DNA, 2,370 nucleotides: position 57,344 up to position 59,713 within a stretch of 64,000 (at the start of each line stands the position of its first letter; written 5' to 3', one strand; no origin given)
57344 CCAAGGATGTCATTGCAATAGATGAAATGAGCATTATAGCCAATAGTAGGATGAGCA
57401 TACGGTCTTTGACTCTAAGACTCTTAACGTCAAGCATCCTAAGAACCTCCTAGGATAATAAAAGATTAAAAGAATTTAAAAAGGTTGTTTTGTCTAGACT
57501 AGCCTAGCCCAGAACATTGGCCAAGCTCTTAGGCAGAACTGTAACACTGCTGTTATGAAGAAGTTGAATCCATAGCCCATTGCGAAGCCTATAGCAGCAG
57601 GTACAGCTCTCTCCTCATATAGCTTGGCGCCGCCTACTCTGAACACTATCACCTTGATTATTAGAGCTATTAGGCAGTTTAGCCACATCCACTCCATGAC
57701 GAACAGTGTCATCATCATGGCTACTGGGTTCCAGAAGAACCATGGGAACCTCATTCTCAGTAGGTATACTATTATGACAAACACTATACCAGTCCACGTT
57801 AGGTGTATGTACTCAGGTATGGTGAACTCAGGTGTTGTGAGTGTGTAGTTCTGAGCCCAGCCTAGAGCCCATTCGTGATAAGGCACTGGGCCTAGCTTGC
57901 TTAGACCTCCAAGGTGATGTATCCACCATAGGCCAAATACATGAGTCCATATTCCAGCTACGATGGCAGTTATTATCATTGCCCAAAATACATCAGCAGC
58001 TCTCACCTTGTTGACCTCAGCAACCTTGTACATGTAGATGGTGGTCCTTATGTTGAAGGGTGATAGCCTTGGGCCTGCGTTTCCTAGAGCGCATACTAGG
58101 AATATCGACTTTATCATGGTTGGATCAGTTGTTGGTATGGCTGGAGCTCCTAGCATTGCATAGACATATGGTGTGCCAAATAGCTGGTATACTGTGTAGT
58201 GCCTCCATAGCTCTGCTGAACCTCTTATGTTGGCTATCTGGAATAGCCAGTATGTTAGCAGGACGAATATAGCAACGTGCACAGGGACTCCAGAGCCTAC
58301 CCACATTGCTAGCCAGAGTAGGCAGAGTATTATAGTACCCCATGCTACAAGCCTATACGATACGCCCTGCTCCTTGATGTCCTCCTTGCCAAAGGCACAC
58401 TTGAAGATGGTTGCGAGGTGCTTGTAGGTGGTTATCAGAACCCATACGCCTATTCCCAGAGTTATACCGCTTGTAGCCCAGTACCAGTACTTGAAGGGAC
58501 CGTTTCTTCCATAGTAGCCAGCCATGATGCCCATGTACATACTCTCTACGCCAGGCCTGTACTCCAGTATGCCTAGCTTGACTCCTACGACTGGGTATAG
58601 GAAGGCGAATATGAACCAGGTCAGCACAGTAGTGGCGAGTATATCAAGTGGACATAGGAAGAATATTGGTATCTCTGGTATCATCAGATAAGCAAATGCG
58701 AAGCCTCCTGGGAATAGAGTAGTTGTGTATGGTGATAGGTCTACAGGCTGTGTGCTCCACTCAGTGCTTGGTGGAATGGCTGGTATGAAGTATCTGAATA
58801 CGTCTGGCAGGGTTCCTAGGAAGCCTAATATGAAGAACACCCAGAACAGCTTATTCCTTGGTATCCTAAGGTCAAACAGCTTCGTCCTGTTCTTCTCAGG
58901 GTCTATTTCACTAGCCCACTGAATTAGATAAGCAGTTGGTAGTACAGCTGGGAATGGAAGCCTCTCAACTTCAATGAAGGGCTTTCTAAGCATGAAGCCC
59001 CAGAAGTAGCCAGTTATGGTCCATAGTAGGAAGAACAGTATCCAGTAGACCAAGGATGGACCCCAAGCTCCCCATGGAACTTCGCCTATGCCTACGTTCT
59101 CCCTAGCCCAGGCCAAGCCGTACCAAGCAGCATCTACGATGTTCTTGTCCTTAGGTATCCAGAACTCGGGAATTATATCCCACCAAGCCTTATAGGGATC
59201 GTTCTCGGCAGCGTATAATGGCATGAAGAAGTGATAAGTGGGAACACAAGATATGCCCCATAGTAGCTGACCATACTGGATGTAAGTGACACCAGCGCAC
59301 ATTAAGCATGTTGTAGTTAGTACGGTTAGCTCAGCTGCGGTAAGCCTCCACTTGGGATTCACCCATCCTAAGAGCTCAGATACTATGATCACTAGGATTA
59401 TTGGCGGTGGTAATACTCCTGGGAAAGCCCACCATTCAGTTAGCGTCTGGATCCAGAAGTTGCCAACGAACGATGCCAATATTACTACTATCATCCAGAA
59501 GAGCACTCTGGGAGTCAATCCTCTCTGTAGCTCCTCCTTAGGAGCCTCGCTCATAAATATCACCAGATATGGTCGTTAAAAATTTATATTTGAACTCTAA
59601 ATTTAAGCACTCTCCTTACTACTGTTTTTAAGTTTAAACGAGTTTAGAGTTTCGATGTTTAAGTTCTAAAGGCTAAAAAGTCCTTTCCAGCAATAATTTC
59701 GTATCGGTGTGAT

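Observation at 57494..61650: Divergent pair of paralogous 640-690 aa polytopic membrane proteins (OPT-like?) flanking the peptidase/FtsX gene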

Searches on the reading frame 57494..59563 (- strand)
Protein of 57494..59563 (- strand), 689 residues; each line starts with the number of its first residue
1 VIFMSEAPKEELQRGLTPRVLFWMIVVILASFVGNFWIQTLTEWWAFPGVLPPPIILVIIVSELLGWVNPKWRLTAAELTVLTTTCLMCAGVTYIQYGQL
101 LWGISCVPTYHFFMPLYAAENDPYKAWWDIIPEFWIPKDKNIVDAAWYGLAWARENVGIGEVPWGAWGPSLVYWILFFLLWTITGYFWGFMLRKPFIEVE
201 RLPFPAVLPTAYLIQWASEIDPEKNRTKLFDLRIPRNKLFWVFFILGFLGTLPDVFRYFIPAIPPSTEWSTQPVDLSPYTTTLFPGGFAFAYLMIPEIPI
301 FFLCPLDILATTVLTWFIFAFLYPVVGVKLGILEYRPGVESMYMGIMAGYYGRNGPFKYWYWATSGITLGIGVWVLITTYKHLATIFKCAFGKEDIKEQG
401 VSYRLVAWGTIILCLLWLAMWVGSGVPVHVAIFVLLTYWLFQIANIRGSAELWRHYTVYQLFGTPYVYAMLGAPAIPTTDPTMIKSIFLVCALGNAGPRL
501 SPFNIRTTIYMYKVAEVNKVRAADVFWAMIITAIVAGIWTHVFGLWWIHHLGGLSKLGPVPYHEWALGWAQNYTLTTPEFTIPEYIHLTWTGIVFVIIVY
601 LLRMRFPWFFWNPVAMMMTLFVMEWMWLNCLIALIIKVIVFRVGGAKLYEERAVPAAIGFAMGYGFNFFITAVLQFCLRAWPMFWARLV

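Call 4: search_protein_families(library=pfam, proteins=[window:57494-59563:-], max_evalue=1)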
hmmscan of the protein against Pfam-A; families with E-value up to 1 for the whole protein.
window:57494-59563:- (689 aa): 2 families
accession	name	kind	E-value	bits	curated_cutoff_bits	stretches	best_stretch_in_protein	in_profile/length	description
PF20581.3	DUF6785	-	5.3e-28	98.2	25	1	24-550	13-496/498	Family of unknown function (DUF6785)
PF20580.3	DUF6784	-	5.9e-08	33.2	26.4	1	589-678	4-93/101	Domain of unknown function (DUF6784)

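Call 5: search_protein_families(library=ncbifam, proteins=[window:57494-59563:-], max_evalue=1)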
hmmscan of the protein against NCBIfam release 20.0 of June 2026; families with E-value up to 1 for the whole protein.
window:57494-59563:- (689 aa): 0 families

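Call 6: find_homologous_proteins(query=window:57494-59563:-)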
Query window:57494-59563:- (689 aa): 8 proteins with E <= 0.001 among 8000 candidates.
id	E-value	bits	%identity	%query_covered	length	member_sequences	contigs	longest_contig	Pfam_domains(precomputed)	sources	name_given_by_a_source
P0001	0.0e+0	1541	100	96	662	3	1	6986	PF20580.4,PF20581.4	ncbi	ncbi:MAG: hypothetical protein DRM97_04395, partial [Thermoprotei archaeon]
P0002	4.7e-133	463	37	99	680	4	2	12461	PF20580.4,PF20581.4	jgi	-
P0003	2.0e-131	458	37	98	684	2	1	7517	PF20580.4,PF20581.4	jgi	-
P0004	5.1e-131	457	38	99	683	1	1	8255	PF20580.4,PF20581.4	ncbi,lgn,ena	-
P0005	1.8e-127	445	36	99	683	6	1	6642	PF20580.4,PF20581.4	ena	-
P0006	4.9e-90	321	33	99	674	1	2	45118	PF20581.4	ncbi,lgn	-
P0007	1.6e-13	68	24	98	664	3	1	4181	PF20580.4,PF20581.4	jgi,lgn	-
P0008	2.6e-4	38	32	10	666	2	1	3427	PF20580.4,PF20581.4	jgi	-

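Call 12: search_solved_structures(query=A1, max_evalue=1)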
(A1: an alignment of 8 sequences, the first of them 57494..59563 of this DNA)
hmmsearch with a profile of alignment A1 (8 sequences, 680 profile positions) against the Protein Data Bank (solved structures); distinct sequences matched with E-value up to 1: 0.

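Call 14: find_encoding_contigs(protein=P0002, flank=8000, max_places=3)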
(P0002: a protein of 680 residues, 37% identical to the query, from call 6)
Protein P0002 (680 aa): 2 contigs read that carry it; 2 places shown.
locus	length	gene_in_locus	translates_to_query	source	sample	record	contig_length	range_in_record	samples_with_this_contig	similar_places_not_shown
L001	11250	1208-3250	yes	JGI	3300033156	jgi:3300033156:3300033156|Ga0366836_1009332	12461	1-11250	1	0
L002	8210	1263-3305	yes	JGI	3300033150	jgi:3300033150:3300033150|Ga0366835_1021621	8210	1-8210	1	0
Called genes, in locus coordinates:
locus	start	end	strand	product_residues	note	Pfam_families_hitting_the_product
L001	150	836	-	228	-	-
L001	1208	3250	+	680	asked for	PF20581:DUF6785, PF20580: (weak)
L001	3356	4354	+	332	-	PF02638:GHL10, PF13200:DUF4015, PF14871:GHL6 (faint)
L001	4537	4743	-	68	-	-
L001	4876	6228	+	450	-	PF14871:GHL6 (weak)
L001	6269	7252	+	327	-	PF04015:DUF362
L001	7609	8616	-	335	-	-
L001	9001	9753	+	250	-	PF13580:SIS_2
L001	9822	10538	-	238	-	-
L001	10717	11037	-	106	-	PF02687:FtsX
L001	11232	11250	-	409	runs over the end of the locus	?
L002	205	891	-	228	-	-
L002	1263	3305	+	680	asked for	PF20581:DUF6785, PF20580: (weak)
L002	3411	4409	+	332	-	PF02638:GHL10, PF13200:DUF4015, PF14871:GHL6 (faint)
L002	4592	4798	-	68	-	-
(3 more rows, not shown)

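Call 15: find_encoding_contigs(protein=P0006, flank=8000, max_places=3)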
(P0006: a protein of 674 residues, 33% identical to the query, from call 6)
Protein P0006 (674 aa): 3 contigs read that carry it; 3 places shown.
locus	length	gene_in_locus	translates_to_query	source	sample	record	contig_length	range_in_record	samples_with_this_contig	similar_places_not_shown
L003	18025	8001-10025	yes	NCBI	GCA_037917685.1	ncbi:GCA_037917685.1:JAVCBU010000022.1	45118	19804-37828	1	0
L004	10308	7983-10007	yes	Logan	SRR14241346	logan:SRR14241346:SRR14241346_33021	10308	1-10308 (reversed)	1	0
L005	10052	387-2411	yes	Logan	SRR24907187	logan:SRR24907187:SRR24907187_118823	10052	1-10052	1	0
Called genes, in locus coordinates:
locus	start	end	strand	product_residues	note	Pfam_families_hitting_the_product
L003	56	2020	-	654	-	PF03169:OPT (weak)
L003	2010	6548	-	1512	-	PF04389:Peptidase_M28, PF12704:MacB_PCD (weak), PF02687:FtsX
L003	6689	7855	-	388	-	PF01208:URO-D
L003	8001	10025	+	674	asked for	PF20581:DUF6785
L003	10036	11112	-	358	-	PF01208:URO-D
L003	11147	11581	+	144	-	-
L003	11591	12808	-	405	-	PF03190:Thioredox_DsbH, PF13098:Thioredoxin_2, PF13899:Thioredoxin_7, PF02683:DsbD_TM, PF13386:DsbD_2 (weak)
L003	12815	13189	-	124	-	-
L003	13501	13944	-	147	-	PF05168:HEPN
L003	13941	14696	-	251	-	PF01909:NTP_transf_2, PF18765:Polbeta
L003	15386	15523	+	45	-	-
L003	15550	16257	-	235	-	PF00702:Hydrolase, PF12710:HAD, PF05116:S6PP (faint), PF08282:Hydrolase_3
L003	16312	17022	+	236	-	PF00149:Metallophos, PF12850:Metallophos_2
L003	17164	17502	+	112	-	PF01022:HTH_5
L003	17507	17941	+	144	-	-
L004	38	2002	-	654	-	PF03169:OPT (weak)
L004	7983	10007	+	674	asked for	PF20581:DUF6785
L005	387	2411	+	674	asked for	PF20581:DUF6785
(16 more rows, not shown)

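Call 24: find_homologous_proteins(query=A1, max_evalue=0.00001)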
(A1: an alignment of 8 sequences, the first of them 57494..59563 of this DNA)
Query A1 (8 sequences) (689 aa, profile of the alignment): 16 proteins with E <= 0.00001 among 8000 candidates.
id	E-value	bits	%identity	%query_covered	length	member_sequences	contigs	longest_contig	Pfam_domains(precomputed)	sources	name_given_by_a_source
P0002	5.0e-297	1005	37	99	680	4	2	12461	PF20580.4,PF20581.4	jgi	-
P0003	8.2e-295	998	37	98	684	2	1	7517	PF20580.4,PF20581.4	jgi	-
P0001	9.9e-279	945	100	96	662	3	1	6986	PF20580.4,PF20581.4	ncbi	ncbi:MAG: hypothetical protein DRM97_04395, partial [Thermoprotei archaeon]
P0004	1.0e-277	941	38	99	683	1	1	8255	PF20580.4,PF20581.4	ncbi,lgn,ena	-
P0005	3.5e-254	863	36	99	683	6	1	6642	PF20580.4,PF20581.4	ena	-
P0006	5.1e-253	860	33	99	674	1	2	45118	PF20581.4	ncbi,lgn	-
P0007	6.7e-186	638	24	98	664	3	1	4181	PF20580.4,PF20581.4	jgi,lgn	-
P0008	4.0e-154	533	32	10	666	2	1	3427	PF20580.4,PF20581.4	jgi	-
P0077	3.8e-50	189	21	89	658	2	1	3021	PF20580.4,PF20581.4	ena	-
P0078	1.5e-48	184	23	27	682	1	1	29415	PF20580.4,PF20581.4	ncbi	-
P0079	1.2e-39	154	23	58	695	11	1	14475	PF20580.4,PF20581.4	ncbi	ncbi:MAG: DUF6785 family protein [Armatimonadota bacterium]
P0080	1.8e-38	151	23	80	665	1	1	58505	PF20580.4,PF20581.4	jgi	-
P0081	1.6e-35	141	24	65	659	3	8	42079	PF20580.4,PF20581.4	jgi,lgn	jgi:hypothetical protein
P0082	2.0e-30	124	21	73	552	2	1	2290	PF20580.4,PF20581.4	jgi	jgi:hypothetical protein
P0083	1.8e-26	111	23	71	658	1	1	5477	PF20580.4,PF20581.4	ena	-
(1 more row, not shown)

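Call 33: predict_structure(alignment_id=A4)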
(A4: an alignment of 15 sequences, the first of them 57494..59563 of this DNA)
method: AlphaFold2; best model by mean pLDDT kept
length: 689 residues; sequences in the alignment: 15
mean_pLDDT: 80.6   pTM: 0.85
mean pLDDT of the five models: 80.6, 78.5, 77.8, 77.4, 76.6
residues with pLDDT >= 90: 265; 70-90: 281; 50-70: 86; < 50: 57
segments of 3 or more residues with pLDDT < 50: 1-8, 44-49, 95-111, 267-271, 457-462, 495-502, 559-563
pLDDT, mean of each block of 10 residues (from residue 1): 42 92 91 75 52 78 91 93 86 44 37 63 76 87 87 92 92 88 88 93 88 91 87 93 91 76 60 72 83 79 92 91 91 82 57 83 87 94 95 91 96 94 91 86 85 57 65 66 81 51 67 94 95 88 84 60 54 60 80 96 92 89 76 95 94 93 84 80 79
secondary structure, 60 per line:
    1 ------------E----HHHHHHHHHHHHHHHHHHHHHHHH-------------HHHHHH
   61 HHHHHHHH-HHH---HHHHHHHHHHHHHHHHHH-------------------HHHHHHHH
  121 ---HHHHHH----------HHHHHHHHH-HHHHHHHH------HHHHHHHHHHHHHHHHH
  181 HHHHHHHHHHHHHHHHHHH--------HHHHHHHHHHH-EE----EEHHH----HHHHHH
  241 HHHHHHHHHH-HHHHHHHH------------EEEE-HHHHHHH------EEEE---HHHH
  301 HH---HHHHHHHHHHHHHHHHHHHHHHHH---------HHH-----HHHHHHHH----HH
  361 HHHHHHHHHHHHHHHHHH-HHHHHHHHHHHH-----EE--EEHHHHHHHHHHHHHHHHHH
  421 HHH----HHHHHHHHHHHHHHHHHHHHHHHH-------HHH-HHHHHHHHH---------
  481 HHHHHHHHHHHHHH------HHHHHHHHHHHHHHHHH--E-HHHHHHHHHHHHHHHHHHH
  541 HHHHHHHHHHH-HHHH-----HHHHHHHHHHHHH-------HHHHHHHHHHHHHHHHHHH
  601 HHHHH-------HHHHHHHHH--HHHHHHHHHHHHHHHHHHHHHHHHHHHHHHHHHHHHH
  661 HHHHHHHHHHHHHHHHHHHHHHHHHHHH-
elements in order (helices of 4 or more, strands of 3 or more residues): H18-41 H55-68 H76-93 H113-120 H124-129 H140-148 H150-157 H164-199 H208-218 H235-250 H252-259 E272-275 H277-283 E290-293 H297-302 H306-329 H347-354 H359-378 H380-391 H403-423 H428-451 H463-471 H481-494 H501-517 H522-551 H553-556 H562-574 H582-605 H613-621 H624-688

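Call 37: fold_search(model_id=the predicted structure, library=pdb)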
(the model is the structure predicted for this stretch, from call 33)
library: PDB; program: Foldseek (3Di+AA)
matches with E <= 10: 359; with E <= 0.001: 2
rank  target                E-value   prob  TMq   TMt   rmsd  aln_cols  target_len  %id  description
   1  7wst_A                3.2e-10  1.00  0.61  0.69   7.8       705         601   13  Cryo-EM structure of the barley Yellow stripe 1 transporter in complex with Fe(III)-DMA (released 2022-11-30)
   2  7wsr_A                6.2e-10  1.00  0.61  0.69   7.2       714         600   14  Cryo-EM structure of the barley Yellow stripe 1 transporter (released 2022-11-30)
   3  9gkk_A                3.6e-02  0.20  0.12  0.14  25.4       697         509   12  BetP heterotrimeric complex (released 2025-09-10)
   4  2xq2_A                6.7e-02  0.10  0.10  0.11  27.5       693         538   13  Structure of the K294A mutant of vSGLT (released 2010-12-08)
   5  8zw8_A                1.2e-01  0.13  0.11  0.14  26.1       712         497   11  Cryo-EM structure of trimethylamine transporter TmaT (released 2024-11-06)
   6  4zwb_A                1.3e-01  0.13  0.11  0.14  24.6       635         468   10  Crystal structure of maltose-bound human GLUT3 in the outward-occluded conformation at 2.4 angstrom (released 2015-07-22)
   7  4mmf_A                1.4e-01  0.10  0.09  0.11  25.8       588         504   12  Crystal structure of LeuBAT (delta5 mutant) in complex with mazindol (released 2013-10-16)
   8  9gkk_C                1.8e-01  0.14  0.12  0.15  25.6       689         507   12  BetP heterotrimeric complex (released 2025-09-10)
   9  8zxk_C                2.0e-01  0.12  0.12  0.15  26.4       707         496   11  Cryo-EM structure of trimethylamine transporter TmaT binding with TMA (released 2024-11-06)
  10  8zxk_B                2.0e-01  0.12  0.13  0.16  26.2       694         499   11  Cryo-EM structure of trimethylamine transporter TmaT binding with TMA (released 2024-11-06)
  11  7ty4_A                2.2e-01  0.15  0.12  0.15  24.1       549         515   10  Cryo-EM structure of human Anion Exchanger 1 (released 2023-08-16)
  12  4llh_A                2.2e-01  0.12  0.12  0.14  24.6       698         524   12  Substrate bound outward-open state of the symporter BetP (released 2014-05-07)
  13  4c7r_C                2.7e-01  0.08  0.11  0.13  24.3       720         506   12  Inward facing conformation of the trimeric betaine transporter BetP in complex with lipids (released 2013-10-30)
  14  8b37_B                2.7e-01  0.05  0.09  0.09  28.6       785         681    9  Crystal structure of Pyrobaculum aerophilum potassium-independent proton pumping membrane integral pyrophosphatase in  (released 2024-01-17)
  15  8b37_A                2.8e-01  0.09  0.14  0.14  29.1       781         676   10  Crystal structure of Pyrobaculum aerophilum potassium-independent proton pumping membrane integral pyrophosphatase in  (released 2024-01-17)
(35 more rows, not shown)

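Call 53: find_encoding_contigs(protein=P0004, flank=8000, max_places=2)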
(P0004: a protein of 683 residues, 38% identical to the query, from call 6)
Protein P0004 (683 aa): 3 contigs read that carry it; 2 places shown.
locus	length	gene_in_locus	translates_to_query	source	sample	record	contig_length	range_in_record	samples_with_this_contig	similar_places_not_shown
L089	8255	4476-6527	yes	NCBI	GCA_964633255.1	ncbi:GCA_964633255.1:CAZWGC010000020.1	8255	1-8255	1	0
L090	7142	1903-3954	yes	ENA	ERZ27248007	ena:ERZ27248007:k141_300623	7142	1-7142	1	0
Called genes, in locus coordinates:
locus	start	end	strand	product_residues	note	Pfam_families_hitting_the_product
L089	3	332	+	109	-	?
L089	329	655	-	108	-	PF03297:Ribosomal_S25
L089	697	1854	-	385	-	PF07690:MFS_1, PF12832:MFS_1_like (faint), PF07690:MFS_1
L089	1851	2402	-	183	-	PF04266:ASCH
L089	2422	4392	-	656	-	-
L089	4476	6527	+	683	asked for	PF20581:DUF6785, PF20580:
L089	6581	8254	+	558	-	?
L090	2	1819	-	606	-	?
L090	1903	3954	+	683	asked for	PF20581:DUF6785, PF20580:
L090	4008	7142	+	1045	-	?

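Call 54: find_encoding_contigs(protein=P0003, flank=8000, max_places=2)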
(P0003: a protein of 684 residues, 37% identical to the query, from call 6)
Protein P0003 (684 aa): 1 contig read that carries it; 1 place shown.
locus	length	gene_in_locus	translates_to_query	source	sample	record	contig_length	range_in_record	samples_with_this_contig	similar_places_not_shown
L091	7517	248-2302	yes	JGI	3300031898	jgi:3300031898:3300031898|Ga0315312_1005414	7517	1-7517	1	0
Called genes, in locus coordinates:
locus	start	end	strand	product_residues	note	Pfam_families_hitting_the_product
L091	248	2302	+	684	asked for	PF20581:DUF6785, PF20580:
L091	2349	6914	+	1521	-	PF04389:Peptidase_M28, PF02687:FtsX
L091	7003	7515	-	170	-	?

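Call 55: find_encoding_contigs(protein=P0080, flank=8000, max_places=2)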
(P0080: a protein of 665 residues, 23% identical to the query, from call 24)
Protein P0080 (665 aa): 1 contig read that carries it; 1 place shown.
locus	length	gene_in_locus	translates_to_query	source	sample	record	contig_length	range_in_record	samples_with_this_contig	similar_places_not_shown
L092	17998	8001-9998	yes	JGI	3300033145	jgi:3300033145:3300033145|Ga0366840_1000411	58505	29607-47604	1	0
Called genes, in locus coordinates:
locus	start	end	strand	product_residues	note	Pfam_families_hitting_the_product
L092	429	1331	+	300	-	PF02535:Zip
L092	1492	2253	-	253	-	-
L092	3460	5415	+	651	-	PF00009:GTP_EFTU, PF22042:EF-G_D2 (weak), PF03144:GTP_EFTU_D2, PF00679:EFG_C, PF21018:BipA_C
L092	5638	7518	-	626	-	PF00775:Dioxygenase_C (faint), PF02369:Big_1 (faint), PF13715:CarbopepD_reg_2 (faint), PF15976:CooC_C (faint), PF20598:DUF6795 (faint), PF13620:CarboxypepD_reg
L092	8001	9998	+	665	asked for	PF20581:DUF6785, PF20580:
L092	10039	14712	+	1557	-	PF04389:Peptidase_M28 (faint), PF12704:MacB_PCD (weak), PF02687:FtsX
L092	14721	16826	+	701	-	-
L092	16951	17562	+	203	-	PF02687:FtsX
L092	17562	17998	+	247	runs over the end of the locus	PF00005:ABC_tran, PF02463:SMC_N (faint), PF13304:AAA_21 (faint)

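Call 69: search_protein_families(library=pfam, alignment_id=A4, max_evalue=0.01)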
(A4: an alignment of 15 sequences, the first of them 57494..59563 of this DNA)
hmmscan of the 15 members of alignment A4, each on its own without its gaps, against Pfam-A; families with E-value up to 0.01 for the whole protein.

A. member 1, window:57494-59563:- (689 aa): 2 families
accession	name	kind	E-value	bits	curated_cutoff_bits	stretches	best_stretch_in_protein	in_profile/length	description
PF20581.3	DUF6785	-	5.3e-28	98.2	25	1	24-550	13-496/498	Family of unknown function (DUF6785)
PF20580.3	DUF6784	-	5.9e-08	33.2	26.4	1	589-678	4-93/101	Domain of unknown function (DUF6784)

B. families by the number of members that match (of 15 scanned): 2 families
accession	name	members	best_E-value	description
PF20581.3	DUF6785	15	3.7e-151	Family of unknown function (DUF6785)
PF20580.3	DUF6784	14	9.9e-34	Domain of unknown function (DUF6784)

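Call 73: find_encoding_contigs(protein=P0079, flank=8000, max_places=2)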
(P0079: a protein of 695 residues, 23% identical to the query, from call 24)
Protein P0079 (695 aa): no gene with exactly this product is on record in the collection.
